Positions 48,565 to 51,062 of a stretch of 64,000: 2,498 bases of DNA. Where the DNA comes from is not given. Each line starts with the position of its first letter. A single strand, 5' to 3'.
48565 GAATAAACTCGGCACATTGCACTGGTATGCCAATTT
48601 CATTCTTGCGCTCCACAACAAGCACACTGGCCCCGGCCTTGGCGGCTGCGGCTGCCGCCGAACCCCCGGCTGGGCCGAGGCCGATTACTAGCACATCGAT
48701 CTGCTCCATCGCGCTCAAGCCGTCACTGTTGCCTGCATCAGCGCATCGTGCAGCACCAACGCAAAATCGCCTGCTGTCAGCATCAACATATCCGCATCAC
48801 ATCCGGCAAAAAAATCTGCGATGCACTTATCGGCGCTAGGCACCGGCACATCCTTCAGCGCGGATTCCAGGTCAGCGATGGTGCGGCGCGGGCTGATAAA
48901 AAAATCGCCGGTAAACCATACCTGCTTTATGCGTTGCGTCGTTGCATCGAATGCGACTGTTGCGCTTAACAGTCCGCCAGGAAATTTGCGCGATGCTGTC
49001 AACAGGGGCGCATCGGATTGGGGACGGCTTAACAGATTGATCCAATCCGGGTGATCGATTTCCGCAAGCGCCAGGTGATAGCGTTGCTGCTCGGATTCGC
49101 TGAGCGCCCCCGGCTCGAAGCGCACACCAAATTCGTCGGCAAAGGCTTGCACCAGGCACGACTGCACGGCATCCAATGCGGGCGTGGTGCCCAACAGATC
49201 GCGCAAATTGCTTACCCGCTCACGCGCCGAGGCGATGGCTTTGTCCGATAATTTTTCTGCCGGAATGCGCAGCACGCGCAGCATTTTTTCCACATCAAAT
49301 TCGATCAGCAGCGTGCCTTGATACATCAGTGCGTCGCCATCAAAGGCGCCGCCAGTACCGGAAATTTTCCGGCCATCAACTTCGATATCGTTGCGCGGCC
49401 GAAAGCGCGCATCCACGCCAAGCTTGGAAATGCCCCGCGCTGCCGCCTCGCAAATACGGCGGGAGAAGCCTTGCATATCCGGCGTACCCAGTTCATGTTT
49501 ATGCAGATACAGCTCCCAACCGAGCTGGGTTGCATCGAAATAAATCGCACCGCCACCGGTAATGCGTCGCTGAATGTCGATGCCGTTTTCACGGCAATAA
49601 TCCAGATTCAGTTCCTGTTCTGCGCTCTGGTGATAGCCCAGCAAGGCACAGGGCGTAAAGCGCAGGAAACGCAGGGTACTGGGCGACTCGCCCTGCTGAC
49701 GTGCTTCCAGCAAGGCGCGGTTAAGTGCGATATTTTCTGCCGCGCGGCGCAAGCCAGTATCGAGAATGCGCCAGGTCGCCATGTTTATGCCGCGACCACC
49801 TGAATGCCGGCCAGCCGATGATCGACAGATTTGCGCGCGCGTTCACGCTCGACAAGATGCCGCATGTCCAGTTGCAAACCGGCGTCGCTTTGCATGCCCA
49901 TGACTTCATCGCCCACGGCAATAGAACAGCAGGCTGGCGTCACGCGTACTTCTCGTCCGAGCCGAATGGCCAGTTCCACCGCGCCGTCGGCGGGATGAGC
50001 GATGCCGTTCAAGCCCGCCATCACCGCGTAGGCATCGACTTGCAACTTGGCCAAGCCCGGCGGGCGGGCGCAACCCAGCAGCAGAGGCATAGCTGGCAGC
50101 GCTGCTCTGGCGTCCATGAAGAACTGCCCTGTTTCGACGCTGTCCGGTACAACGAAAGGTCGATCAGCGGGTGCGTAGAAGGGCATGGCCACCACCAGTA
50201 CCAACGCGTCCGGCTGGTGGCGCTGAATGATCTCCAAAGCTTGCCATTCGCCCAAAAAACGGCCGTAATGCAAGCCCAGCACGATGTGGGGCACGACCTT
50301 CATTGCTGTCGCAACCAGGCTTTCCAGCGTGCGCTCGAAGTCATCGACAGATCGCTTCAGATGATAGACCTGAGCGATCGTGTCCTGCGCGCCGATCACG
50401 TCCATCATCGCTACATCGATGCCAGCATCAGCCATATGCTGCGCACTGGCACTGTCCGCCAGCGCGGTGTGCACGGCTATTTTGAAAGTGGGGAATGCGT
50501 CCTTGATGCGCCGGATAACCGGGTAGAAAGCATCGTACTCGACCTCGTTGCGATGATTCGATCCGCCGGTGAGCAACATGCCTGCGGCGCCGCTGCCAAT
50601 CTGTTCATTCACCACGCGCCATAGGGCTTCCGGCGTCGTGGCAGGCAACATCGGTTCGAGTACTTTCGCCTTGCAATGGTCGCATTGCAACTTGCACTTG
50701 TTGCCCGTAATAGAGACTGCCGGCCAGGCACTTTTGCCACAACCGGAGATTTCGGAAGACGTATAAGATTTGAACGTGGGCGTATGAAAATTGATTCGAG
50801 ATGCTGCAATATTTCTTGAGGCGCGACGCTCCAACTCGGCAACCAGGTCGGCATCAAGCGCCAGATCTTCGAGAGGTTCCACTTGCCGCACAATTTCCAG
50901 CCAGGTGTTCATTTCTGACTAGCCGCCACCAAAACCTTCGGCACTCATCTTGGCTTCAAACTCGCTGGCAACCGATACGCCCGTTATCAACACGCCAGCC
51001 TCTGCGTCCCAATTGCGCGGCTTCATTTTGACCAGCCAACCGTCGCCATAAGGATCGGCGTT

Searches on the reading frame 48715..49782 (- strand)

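Call 5: search_protein_families(library=ncbifam, proteins=[window:48715-49782:-])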
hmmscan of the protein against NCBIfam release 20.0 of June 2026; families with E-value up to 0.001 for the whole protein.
window:48715-49782:- (355 aa): 5 families
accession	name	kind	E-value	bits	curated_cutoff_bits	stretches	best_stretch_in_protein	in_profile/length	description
TIGR00545.2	lipoyltrans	equivalog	7.6e-49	166.4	280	1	11-315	8-298/328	lipoate--protein ligase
NF053751.1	LplAB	exception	6.1e-40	137.3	550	2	3-248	99-344/348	lipoate-protein ligase LplAB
NF053790.1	LplA_LipA_fuse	exception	5.6e-33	114.4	800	1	41-313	39-293/606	bifunctional lipoate--protein ligase/lipoyl synthase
NF053750.1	LplA_large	exception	1.7e-25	89.8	480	1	13-240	9-231/248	lipoate-protein ligase large subunit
NF053749.1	LplB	equivalog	2.1e-12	47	65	1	266-348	4-86/86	lipoate-protein ligase small subunit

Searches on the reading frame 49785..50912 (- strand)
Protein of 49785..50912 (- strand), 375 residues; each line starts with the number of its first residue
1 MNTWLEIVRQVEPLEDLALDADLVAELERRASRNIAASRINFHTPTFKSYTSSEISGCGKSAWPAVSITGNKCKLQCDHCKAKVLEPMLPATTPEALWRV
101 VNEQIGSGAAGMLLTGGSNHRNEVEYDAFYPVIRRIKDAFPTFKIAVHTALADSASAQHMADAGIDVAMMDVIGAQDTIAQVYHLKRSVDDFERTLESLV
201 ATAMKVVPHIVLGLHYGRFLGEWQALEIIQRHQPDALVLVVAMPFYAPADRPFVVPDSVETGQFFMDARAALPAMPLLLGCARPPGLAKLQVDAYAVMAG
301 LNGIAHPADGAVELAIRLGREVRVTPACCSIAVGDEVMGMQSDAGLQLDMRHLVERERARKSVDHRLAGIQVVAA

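Call 5: search_protein_families(library=ncbifam, proteins=[window:49785-50912:-])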
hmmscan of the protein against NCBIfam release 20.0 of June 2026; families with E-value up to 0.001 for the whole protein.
window:49785-50912:- (375 aa): 2 families
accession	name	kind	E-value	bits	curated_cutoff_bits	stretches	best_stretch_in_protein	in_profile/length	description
NF053742.1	LipS1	equivalog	2.3e-56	191.4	230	1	63-329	7-268/268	LipS1 family lipoyl synthase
TIGR02495.1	NrdG2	equivalog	1.6e-05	24.3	131.15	1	71-203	24-154/193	anaerobic ribonucleoside-triphosphate reductase activating protein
